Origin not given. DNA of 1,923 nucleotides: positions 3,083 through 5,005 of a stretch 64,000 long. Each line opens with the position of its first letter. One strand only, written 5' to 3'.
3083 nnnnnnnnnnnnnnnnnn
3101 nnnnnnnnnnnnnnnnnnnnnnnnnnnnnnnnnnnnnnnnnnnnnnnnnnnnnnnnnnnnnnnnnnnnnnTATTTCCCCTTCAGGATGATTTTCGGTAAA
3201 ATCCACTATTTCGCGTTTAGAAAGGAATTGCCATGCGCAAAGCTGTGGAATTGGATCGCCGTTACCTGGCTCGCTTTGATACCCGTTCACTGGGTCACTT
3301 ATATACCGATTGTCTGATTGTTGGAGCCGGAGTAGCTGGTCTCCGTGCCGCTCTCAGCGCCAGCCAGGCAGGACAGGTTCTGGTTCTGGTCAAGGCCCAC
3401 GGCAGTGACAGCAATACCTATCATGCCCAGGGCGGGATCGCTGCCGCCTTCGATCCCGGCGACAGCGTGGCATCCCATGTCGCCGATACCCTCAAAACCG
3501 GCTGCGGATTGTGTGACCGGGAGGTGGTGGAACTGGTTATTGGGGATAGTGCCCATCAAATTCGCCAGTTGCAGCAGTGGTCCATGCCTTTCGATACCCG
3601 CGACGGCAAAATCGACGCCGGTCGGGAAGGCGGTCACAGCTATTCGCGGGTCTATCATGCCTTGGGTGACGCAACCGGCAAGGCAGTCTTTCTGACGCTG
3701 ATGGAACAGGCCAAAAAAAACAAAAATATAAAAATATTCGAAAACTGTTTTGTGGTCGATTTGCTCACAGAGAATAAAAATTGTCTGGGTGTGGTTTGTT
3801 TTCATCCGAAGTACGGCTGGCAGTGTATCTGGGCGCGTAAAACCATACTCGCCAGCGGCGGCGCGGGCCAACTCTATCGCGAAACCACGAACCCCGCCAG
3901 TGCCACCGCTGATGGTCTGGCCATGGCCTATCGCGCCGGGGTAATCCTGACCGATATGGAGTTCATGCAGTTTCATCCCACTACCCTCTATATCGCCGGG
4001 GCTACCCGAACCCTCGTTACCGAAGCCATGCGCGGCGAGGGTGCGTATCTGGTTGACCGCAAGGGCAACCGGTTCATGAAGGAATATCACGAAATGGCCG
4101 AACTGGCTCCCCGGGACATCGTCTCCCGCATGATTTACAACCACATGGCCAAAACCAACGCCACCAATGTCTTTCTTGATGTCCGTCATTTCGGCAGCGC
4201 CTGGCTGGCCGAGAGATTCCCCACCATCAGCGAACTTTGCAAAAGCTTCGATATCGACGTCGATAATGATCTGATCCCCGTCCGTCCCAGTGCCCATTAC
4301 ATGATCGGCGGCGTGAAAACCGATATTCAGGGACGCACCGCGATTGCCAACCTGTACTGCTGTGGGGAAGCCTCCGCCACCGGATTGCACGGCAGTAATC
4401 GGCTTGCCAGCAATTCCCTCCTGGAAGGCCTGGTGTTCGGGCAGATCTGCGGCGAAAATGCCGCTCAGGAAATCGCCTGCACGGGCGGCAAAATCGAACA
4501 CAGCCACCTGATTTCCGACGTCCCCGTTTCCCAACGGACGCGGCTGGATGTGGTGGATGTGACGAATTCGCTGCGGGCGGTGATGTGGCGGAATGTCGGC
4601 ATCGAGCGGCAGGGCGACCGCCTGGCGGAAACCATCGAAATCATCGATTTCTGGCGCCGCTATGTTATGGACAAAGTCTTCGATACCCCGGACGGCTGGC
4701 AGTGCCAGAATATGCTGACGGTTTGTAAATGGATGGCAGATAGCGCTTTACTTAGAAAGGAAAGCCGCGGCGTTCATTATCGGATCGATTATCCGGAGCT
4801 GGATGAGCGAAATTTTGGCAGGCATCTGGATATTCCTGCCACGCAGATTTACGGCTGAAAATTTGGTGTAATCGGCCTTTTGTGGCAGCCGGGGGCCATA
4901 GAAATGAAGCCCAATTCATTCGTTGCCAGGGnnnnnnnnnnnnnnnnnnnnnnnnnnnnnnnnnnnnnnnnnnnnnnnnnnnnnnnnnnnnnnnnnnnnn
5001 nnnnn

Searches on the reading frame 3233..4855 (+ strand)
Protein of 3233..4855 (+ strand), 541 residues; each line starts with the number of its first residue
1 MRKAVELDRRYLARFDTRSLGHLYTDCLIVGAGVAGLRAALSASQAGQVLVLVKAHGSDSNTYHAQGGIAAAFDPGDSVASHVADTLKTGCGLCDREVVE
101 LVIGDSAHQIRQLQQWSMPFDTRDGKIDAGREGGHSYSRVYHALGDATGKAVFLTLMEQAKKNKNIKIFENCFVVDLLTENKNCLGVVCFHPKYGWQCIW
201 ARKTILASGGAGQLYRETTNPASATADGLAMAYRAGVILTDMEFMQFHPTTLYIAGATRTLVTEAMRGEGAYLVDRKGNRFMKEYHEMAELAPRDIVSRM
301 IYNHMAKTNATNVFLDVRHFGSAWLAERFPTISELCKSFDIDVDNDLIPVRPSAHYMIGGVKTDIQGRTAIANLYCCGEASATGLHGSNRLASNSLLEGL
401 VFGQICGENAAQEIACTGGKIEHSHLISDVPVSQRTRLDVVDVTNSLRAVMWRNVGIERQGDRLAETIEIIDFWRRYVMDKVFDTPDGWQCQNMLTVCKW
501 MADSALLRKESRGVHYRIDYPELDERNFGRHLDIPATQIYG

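Call 78: list_cluster_members(proteins=[window:3233-4855:+, window:21001-22269:+, window:24291-26885:-, window:29237-30697:-, window:42910-44349:-, window:44766-46127:-, window:49564-51363:-, window:51386-52978:-, window:59115-60392:-, window:7227-8603:+])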
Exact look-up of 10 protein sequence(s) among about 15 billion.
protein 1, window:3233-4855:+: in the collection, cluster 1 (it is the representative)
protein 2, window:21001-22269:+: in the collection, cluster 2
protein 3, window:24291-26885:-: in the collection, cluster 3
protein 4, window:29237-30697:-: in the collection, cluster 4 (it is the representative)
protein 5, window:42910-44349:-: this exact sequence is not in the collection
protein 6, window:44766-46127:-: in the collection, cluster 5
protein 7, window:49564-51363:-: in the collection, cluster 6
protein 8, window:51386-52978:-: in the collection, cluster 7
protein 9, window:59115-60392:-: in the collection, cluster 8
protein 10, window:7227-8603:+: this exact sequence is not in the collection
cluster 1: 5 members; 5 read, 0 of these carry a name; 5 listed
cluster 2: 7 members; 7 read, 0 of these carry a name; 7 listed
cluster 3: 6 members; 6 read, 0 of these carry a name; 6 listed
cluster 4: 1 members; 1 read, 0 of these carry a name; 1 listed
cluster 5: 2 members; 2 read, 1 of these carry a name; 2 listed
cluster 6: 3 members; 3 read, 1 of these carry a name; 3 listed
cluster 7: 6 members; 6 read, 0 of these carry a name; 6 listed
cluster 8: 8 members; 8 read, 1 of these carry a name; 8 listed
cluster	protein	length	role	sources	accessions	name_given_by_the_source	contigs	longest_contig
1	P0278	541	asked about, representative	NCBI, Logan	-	-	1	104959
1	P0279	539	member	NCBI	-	-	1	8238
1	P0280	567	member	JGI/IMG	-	-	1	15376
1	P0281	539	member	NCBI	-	-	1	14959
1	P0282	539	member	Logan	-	-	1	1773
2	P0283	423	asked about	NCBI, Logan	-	-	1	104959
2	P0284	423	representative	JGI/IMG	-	-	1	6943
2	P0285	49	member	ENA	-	-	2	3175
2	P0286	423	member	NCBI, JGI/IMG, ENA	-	-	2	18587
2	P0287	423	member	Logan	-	-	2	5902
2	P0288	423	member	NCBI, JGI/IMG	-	-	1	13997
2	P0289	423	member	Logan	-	-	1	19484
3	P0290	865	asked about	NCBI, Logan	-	-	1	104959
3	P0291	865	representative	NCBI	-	-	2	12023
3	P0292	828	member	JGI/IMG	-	-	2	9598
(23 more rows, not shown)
